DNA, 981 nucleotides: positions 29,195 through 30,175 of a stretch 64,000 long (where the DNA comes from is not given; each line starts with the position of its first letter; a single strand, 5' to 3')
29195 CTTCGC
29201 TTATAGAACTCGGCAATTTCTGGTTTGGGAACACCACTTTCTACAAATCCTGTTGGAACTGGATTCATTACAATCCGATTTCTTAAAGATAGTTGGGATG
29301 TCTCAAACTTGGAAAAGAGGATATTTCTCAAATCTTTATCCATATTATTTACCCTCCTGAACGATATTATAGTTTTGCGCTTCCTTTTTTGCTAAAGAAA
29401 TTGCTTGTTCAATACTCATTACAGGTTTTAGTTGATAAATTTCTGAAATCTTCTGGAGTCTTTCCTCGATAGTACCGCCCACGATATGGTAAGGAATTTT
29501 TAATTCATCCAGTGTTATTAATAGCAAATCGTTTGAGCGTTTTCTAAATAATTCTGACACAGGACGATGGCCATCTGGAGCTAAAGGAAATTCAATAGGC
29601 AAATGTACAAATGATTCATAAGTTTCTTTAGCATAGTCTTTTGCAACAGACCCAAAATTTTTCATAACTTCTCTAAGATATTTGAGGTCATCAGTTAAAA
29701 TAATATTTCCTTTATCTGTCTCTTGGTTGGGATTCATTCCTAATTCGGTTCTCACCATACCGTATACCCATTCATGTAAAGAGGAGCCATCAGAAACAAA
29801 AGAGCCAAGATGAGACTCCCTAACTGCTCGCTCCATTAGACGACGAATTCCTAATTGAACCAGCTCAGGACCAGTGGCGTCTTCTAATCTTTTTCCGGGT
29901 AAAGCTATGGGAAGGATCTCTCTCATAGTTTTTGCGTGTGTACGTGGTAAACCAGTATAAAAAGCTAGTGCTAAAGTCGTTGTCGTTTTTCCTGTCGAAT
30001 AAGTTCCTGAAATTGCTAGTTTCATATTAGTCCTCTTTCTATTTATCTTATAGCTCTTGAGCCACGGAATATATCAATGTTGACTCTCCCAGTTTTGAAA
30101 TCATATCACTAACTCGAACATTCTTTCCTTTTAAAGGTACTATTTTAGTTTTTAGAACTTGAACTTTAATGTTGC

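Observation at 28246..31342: HxlR-type regulator divergently paired with an OYE flavin reductase / P-loop ATPase / MFS efflux operon: a probable electrophile or quinone detox cassette as island cargo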

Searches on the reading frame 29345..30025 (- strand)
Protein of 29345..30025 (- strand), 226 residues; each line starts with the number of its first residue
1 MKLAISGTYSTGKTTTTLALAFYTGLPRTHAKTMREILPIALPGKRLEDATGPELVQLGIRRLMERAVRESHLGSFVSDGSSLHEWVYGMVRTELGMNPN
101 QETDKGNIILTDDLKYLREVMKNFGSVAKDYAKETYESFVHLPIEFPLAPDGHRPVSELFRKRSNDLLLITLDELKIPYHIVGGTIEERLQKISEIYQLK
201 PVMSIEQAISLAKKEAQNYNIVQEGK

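Call 3: search_protein_families(library=pfam, proteins=[window:29345-30025:-], max_evalue=0.01)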
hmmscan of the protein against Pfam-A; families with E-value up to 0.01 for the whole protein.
window:29345-30025:- (226 aa): 1 family
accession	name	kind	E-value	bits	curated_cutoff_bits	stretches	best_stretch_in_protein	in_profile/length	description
PF13521.12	AAA_28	-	4.7e-12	46.9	27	1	3-189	2-164/164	AAA domain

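Call 4: search_protein_families(library=ncbifam, proteins=[window:29345-30025:-], max_evalue=0.01)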
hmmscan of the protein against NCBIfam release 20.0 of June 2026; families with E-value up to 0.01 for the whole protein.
window:29345-30025:- (226 aa): 0 families

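Call 8: find_encoding_contigs(protein=window:29345-30025:-, flank=10000, max_places=8)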
Protein window:29345-30025:- (226 aa): 24 contigs read that carry it; 8 places shown.
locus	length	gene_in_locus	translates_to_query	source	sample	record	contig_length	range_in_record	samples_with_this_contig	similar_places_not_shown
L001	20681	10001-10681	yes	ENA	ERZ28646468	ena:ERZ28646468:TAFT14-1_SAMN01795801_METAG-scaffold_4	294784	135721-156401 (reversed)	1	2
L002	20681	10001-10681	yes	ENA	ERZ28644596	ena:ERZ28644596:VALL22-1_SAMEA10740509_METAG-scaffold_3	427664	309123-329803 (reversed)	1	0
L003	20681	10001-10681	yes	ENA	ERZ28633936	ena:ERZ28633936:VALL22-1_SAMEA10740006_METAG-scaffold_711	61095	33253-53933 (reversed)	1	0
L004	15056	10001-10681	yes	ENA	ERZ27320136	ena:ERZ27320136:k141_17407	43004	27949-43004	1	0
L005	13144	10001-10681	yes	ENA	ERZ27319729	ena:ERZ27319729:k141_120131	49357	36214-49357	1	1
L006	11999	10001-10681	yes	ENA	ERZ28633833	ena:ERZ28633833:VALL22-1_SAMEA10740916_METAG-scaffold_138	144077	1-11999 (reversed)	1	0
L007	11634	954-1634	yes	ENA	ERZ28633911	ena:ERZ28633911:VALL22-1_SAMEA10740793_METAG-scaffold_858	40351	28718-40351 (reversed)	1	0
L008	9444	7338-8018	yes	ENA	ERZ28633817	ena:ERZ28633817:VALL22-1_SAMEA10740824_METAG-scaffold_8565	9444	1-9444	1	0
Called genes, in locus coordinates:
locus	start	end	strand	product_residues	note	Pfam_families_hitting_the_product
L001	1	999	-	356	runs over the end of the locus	PF01594:AI-2E_transport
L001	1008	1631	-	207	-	PF00753:Lactamase_B, PF12706:Lactamase_B_2 (weak)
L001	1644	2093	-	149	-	PF02580:Tyr_Deacylase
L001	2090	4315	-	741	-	PF13328:HD_4, PF01966:HD, PF04607:RelA_SpoT, PF02824:TGS, PF19296:RelA_AH, PF28438:RelA_RIS, PF01842:ACT (weak), PF13291:ACT_4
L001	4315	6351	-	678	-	PF01368:DHH, PF02272:DHHA1, PF17768:RecJ_OB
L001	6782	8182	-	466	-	PF00939:Na_sulph_symp, PF03600:CitMHS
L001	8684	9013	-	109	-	PF01638:HxlR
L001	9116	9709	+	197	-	PF05655:AvrD (weak)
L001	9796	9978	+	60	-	-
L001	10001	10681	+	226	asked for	PF13521:AAA_28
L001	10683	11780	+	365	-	PF00724:Oxidored_FMN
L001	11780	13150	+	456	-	PF00083:Sugar_tr (faint), PF07690:MFS_1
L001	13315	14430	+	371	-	PF14690:Zn_ribbon_ISL3 (weak), PF01610:DDE_Tnp_ISL3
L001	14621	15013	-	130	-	PF00380:Ribosomal_S9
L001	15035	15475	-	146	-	PF00572:Ribosomal_L13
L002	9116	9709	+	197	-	PF05655:AvrD (weak)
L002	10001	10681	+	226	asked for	PF13521:AAA_28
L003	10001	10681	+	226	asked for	PF13521:AAA_28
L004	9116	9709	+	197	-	PF05655:AvrD (weak)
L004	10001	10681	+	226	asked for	PF13521:AAA_28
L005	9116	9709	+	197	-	PF05655:AvrD (weak)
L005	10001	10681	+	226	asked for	PF13521:AAA_28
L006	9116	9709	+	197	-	PF05655:AvrD (weak)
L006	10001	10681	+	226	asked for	PF13521:AAA_28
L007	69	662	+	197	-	PF05655:AvrD (weak)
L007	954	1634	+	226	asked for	PF13521:AAA_28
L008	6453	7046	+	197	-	PF05655:AvrD (weak)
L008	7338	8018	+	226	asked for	PF13521:AAA_28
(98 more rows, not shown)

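Call 21: search_dna_similar(query=window:29345-30025:-, collection=plasmids, mode=protein, max_evalue=0.001, max_rows=30)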
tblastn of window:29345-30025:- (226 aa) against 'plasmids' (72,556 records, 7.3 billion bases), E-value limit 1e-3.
Records with a match: 15; places in all: 19; records where one place covers at least 80% of the query: 15.
Best place of each record, by identity: 60-80% 1; <60% 14.
By first word of the organism name: Streptomyces 3; Ralstonia 3; Lactiplantibacillus 3; Lactobacillus 3; Bacillus 1; Arthrobacter 1; Nocardia 1.
By predicted mobility (MOB-suite, as given by PLSDB): non-mobilizable 8; mobilizable 6; conjugative 1.
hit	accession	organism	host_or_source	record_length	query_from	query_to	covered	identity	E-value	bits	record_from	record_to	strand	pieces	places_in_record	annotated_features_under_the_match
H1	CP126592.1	Bacillus bombysepticus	bacterial isolate,warm, humid forested ...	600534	1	221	98%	63.2%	6e-78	261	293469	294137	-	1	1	ATP-binding protein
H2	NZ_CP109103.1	Streptomyces anthocyanicus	-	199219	1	224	99%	57.8%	2e-71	243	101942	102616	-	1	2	AAA family ATPase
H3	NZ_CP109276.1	Streptomyces anthocyanicus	-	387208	1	224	99%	57.3%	3e-71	242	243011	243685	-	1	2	AAA family ATPase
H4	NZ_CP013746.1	Arthrobacter alpinus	Permafrost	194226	1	215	95%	49.3%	4e-56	198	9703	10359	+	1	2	AAA family ATPase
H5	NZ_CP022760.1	Ralstonia solanacearum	Solanum tuberosum,single cell,Potato ...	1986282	1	224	99%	46.1%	2e-54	193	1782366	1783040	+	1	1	none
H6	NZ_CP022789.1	Ralstonia solanacearum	Solanum tuberosum,single cell,Potato ...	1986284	1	224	99%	46.1%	2e-54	193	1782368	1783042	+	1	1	none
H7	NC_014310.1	Ralstonia solanacearum PSI07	-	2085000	1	224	99%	46.1%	2e-54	193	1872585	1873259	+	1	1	none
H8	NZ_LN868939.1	Nocardia farcinica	not known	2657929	1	224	99%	45.9%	1e-49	180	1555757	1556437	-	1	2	none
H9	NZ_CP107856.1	Streptomyces sp. NBC_00503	-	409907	1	217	96%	46.6%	3e-48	176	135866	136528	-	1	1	ATP-binding protein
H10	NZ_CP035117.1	Lactiplantibacillus plantarum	cell culture,food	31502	19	214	87%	41.4%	5e-43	161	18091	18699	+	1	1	AAA family ATPase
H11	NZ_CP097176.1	Lactiplantibacillus plantarum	mixed culture,Fermented sausage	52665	19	214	87%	41.4%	5e-43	161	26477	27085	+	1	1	AAA family ATPase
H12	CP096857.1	Lactiplantibacillus plantarum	pure culture,blueberry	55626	19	214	87%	41.4%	5e-43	161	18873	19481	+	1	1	AAA family ATPase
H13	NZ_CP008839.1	Lactobacillus gasseri DSM 14869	-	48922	19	215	87%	37.3%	9e-36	140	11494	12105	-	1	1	AAA family ATPase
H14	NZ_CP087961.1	Lactobacillus gasseri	Homo sapiens,Whole organism,urine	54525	19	215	87%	37.3%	9e-36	140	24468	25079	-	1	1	AAA family ATPase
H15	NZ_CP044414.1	Lactobacillus sp. JM1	strain,infant feces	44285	19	215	87%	35.6%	5e-17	146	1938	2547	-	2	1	AAA family ATPase | hypothetical protein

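Call 24: get_annotated_region(hit=H2, flank=12000)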
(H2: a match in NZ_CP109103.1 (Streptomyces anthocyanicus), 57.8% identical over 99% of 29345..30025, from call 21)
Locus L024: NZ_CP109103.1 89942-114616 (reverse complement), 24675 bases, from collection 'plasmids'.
description: Streptomyces anthocyanicus strain NBC 01777 plasmid unnamed1, complete sequence
organism: Streptomyces anthocyanicus (NCBI taxid 68174)
taxonomy: Bacteria; Actinomycetota; Actinomycetes; Kitasatosporales; Streptomycetaceae; Streptomyces; Streptomyces anthocyanicus
host: -; source: -; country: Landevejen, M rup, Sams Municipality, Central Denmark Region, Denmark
typing (MOB-suite, as given by PLSDB): conjugative; relaxase MOBF,MOBP; mating-pair formation MPF_T
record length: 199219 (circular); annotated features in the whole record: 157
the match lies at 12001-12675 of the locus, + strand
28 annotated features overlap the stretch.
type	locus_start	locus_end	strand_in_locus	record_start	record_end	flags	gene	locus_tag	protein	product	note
CDS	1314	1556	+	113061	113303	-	-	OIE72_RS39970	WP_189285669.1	acyl carrier protein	GO:0006633 - fatty acid biosynthetic process [Evidence IEA]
CDS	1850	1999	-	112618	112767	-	-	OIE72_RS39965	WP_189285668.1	hypothetical protein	-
CDS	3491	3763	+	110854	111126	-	-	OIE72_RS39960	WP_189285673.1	hypothetical protein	-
CDS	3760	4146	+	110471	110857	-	-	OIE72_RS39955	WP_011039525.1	hypothetical protein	-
CDS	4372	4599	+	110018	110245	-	-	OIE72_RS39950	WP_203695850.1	hypothetical protein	-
CDS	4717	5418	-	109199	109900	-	-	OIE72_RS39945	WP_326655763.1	NAD-dependent epimerase/dehydratase family protein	-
CDS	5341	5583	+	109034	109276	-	-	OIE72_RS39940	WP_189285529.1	hypothetical protein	-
CDS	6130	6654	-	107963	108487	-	-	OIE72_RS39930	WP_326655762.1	flavin reductase family protein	-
CDS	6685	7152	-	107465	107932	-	-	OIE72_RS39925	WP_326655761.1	nuclear transport factor 2 family protein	-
CDS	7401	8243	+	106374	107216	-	-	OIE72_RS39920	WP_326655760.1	helix-turn-helix transcriptional regulator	-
CDS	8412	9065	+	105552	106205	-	-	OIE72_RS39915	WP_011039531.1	NADPH-dependent F420 reductase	-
CDS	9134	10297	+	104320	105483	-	-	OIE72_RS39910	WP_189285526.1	NADH:flavin oxidoreductase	-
CDS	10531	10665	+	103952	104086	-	-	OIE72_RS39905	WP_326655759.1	hypothetical protein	-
CDS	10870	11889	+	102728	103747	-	-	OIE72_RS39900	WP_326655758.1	AvrD family protein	-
CDS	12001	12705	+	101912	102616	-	-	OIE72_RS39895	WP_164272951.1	AAA family ATPase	-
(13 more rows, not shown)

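Call 25: get_annotated_region(hit=H1, flank=7000)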
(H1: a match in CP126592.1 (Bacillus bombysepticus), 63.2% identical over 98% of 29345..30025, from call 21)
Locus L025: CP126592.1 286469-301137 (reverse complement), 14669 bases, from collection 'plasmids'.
description: Bacillus bombysepticus strain Cuernavaca_S2 plasmid unnamed1, complete sequence
organism: Bacillus bombysepticus (NCBI taxid 658666)
taxonomy: Bacteria; Bacillota; Bacilli; Bacillales; Bacillaceae; Bacillus; Bacillus bombysepticus
host: -; source: bacterial isolate,warm, humid forested area with dark clay soil, about 15 cm from the trunk of an Encino tree ...; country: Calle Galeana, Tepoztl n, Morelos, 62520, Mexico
typing (MOB-suite, as given by PLSDB): non-mobilizable; replicon rep_cluster_125; mating-pair formation MPF_T
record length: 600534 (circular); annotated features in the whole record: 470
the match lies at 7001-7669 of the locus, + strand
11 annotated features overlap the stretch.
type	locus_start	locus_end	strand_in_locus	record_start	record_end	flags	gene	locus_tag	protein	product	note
CDS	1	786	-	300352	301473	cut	tnpB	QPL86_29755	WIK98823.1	IS200/IS605 family element RNA-guided endonuclease TnpB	-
CDS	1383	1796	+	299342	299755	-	-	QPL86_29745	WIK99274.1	HEPN domain-containing protein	-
CDS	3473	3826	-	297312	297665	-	-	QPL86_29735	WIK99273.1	helix-turn-helix domain-containing protein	-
CDS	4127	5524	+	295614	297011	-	-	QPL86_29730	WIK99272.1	MFS transporter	-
CDS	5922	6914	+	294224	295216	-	-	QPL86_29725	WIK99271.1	AvrD family protein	-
CDS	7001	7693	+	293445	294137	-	-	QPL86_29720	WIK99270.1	ATP-binding protein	-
CDS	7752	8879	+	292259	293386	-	-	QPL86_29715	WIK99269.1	NADH:flavin oxidoreductase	-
CDS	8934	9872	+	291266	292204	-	-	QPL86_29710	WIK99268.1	NAD(P)-dependent oxidoreductase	-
CDS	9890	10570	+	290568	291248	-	-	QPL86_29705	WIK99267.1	nitroreductase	-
CDS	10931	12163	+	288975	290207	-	-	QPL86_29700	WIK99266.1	cytochrome P450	-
CDS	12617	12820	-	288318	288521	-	-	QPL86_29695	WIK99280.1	thioredoxin domain-containing protein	-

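Call 26: get_annotated_region(hit=H10, flank=7000)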
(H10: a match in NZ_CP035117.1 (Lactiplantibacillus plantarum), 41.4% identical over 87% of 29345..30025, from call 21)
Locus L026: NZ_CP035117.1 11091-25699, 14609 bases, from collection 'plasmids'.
description: Lactiplantibacillus plantarum strain SRCM103295 plasmid unnamed4
organism: Lactiplantibacillus plantarum (NCBI taxid 1590)
taxonomy: Bacteria; Bacillota; Bacilli; Lactobacillales; Lactobacillaceae; Lactiplantibacillus; Lactiplantibacillus plantarum
host: -; source: cell culture,food; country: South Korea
typing (MOB-suite, as given by PLSDB): non-mobilizable; replicon rep_cluster_707
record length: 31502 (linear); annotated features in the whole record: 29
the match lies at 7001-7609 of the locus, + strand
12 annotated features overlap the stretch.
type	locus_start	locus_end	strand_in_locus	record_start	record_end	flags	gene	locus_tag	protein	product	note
CDS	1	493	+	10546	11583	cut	-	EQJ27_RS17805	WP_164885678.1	KxYKxGKxW signal peptide domain-containing protein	-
CDS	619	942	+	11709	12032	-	-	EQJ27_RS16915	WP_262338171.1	MarR family transcriptional regulator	GO:0006355 - regulation of DNA-templated transcription [Evidence IEA]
CDS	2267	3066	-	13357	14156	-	-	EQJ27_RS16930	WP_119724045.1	IS5 family transposase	-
CDS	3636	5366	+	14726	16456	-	-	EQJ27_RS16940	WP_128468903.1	hypothetical protein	-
CDS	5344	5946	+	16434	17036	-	-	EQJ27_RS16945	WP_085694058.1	response regulator transcription factor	GO:0000160 - phosphorelay signal transduction system [Evidence IEA]; GO:0006355 - regulation of DNA-templated ...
CDS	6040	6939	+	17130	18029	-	-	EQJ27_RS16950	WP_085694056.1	AvrD family protein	-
CDS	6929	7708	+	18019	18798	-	-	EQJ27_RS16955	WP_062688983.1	AAA family ATPase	-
CDS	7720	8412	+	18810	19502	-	-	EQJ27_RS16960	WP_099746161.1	ABC transporter ATP-binding protein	-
CDS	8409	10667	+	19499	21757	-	-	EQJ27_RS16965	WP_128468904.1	ABC transporter permease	-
CDS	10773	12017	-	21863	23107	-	-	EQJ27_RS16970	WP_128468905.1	ISL3 family transposase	-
CDS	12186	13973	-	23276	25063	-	-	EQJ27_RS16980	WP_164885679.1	ATP-binding protein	-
CDS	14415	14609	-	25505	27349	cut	-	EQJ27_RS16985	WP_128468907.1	MFS transporter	-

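Call 44: get_annotated_region(hit=H7, flank=7000)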
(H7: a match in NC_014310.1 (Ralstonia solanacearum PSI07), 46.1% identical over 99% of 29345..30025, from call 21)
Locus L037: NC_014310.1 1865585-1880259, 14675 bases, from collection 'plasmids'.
description: Ralstonia solanacearum PSI07 plasmid mpPSI07, complete sequence
organism: Ralstonia solanacearum PSI07 (NCBI taxid 859657)
taxonomy: Bacteria; Pseudomonadota; Betaproteobacteria; Burkholderiales; Burkholderiaceae; Ralstonia; Ralstonia solanacearum; Ralstonia solanacearum PSI07
host: -; source: -; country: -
typing (MOB-suite, as given by PLSDB): non-mobilizable; replicon rep_cluster_46
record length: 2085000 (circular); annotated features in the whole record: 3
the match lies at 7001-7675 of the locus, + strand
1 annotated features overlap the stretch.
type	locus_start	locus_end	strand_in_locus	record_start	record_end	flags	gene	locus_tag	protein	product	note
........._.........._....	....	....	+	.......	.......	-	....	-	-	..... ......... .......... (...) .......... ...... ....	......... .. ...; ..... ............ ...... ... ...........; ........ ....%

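Call 45: get_annotated_region(hit=H13, flank=6000)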
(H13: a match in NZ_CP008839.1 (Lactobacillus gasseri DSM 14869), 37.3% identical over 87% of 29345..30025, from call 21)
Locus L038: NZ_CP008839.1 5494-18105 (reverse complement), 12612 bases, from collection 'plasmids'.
description: Lactobacillus gasseri DSM 14869 plasmid pEB01-1, complete sequence
organism: Lactobacillus gasseri DSM 14869 (NCBI taxid 1380360)
taxonomy: Bacteria; Bacillota; Bacilli; Lactobacillales; Lactobacillaceae; Lactobacillus; Lactobacillus gasseri; Lactobacillus gasseri DSM 14869
host: -; source: -; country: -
typing (MOB-suite, as given by PLSDB): mobilizable; replicon rep_cluster_707; relaxase MOBQ
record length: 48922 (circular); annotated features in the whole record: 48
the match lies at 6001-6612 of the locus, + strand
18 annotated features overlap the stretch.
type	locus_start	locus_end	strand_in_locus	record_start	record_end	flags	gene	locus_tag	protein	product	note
CDS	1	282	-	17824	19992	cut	nrdE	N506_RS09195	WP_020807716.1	class 1b ribonucleoside-diphosphate reductase subunit alpha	GO:0006260 - DNA replication [Evidence IEA]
CDS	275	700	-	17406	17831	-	nrdI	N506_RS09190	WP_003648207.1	class Ib ribonucleoside-diphosphate reductase assembly flavoprotein NrdI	GO:0009263 - deoxyribonucleotide biosynthetic process [Evidence IEA]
CDS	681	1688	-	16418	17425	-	nrdF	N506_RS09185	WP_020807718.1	class 1b ribonucleoside-diphosphate reductase subunit beta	GO:0009265 - 2'-deoxyribonucleotide biosynthetic process [Evidence IEA]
CDS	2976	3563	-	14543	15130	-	-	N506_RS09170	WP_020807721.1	recombinase family protein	GO:0006310 - DNA recombination [Evidence IEA]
CDS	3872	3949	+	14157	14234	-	-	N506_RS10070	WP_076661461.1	putative holin-like toxin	-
CDS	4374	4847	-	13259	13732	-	-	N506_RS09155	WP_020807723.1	winged helix DNA-binding protein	GO:0006355 - regulation of DNA-templated transcription [Evidence IEA]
CDS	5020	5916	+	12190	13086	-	-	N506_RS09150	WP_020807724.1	AvrD family protein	-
CDS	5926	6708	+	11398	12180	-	-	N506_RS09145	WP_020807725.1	AAA family ATPase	-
CDS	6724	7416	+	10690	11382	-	-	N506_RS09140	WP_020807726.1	ABC transporter ATP-binding protein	-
CDS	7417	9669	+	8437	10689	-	-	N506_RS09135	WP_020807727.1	ABC transporter permease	-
CDS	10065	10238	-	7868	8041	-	-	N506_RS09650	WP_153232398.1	hypothetical protein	-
CDS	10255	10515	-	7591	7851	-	-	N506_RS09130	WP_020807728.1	epsilon antitoxin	-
CDS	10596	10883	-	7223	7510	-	-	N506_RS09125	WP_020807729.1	helix-turn-helix transcriptional regulator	-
CDS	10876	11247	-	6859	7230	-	-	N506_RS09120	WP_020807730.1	type II toxin-antitoxin system RelE/ParE family toxin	-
CDS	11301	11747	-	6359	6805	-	-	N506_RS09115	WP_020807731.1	hypothetical protein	-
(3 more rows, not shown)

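Call 46: get_annotated_region(hit=H4, flank=7000)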
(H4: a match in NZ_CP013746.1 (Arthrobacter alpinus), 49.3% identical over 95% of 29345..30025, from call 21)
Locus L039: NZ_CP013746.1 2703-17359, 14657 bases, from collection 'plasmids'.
description: Arthrobacter alpinus strain A3 plasmid unnamed, complete sequence
organism: Arthrobacter alpinus (NCBI taxid 656366)
taxonomy: Bacteria; Actinomycetota; Actinomycetes; Micrococcales; Micrococcaceae; Arthrobacter; Arthrobacter alpinus
host: -; source: Permafrost; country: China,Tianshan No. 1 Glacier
typing (MOB-suite, as given by PLSDB): mobilizable; relaxase MOBF
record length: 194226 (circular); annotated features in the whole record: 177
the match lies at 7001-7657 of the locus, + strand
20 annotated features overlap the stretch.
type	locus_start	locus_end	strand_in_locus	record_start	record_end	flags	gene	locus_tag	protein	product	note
CDS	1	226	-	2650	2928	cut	-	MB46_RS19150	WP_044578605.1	hypothetical protein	-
CDS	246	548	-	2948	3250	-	-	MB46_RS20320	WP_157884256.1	hypothetical protein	-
CDS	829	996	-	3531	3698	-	-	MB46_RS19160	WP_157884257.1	hypothetical protein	-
CDS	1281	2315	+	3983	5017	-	-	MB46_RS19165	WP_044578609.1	AvrD family protein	-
CDS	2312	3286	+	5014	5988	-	-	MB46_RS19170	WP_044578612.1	beta-ketoacyl-ACP synthase III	GO:0006633 - fatty acid biosynthetic process [Evidence IEA]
CDS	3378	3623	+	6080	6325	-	-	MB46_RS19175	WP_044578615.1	phosphopantetheine-binding protein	-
CDS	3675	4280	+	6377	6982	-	-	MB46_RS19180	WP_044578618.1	flavodoxin family protein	-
CDS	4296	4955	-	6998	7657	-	-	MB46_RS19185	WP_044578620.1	alpha/beta fold hydrolase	-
CDS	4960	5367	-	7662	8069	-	-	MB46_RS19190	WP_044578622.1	helix-turn-helix domain-containing protein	-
CDS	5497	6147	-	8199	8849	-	-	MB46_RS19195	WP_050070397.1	HAD family hydrolase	-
CDS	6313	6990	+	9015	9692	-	-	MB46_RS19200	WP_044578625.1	NAD(P)H-dependent oxidoreductase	-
CDS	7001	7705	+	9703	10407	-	-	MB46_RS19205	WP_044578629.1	AAA family ATPase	-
CDS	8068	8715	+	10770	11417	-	-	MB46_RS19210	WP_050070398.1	hypothetical protein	-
CDS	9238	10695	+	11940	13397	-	-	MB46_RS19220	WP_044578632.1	hypothetical protein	-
CDS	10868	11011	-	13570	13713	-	-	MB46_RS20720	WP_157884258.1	hypothetical protein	-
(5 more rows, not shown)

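Call 57: search_solved_structures(query=window:29345-30025:-, max_evalue=0.01, show_alignments=2)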
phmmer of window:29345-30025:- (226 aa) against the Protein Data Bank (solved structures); distinct sequences matched with E-value up to 0.01: 0.

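Call 61: search_protein_families(library=pfam, proteins=[L024:17158-17493:+, L024:10870-11889:+, L025:5922-6914:+], max_evalue=0.01)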
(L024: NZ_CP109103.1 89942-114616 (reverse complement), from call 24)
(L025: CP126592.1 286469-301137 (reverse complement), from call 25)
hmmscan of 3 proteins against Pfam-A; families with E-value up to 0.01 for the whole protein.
L024:17158-17493:+ (111 aa): 2 families
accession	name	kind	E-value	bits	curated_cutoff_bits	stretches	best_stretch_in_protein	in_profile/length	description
PF12840.13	HTH_20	-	7.2e-06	26.3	27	1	28-76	1-50/51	Helix-turn-helix domain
PF01022.26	HTH_5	-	9.5e-06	25.8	22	1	30-75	1-46/47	Bacterial regulatory protein, arsR family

L024:10870-11889:+ (339 aa): 1 family
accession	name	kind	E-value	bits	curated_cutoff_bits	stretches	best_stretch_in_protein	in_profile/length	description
PF05655.16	AvrD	-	4.5e-157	523.1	25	1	12-339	2-331/331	Pseudomonas avirulence D protein (AvrD)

L025:5922-6914:+ (330 aa): 1 family
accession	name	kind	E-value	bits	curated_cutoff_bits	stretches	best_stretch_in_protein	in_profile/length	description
PF05655.16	AvrD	-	1e-76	258.9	25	1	8-327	3-331/331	Pseudomonas avirulence D protein (AvrD)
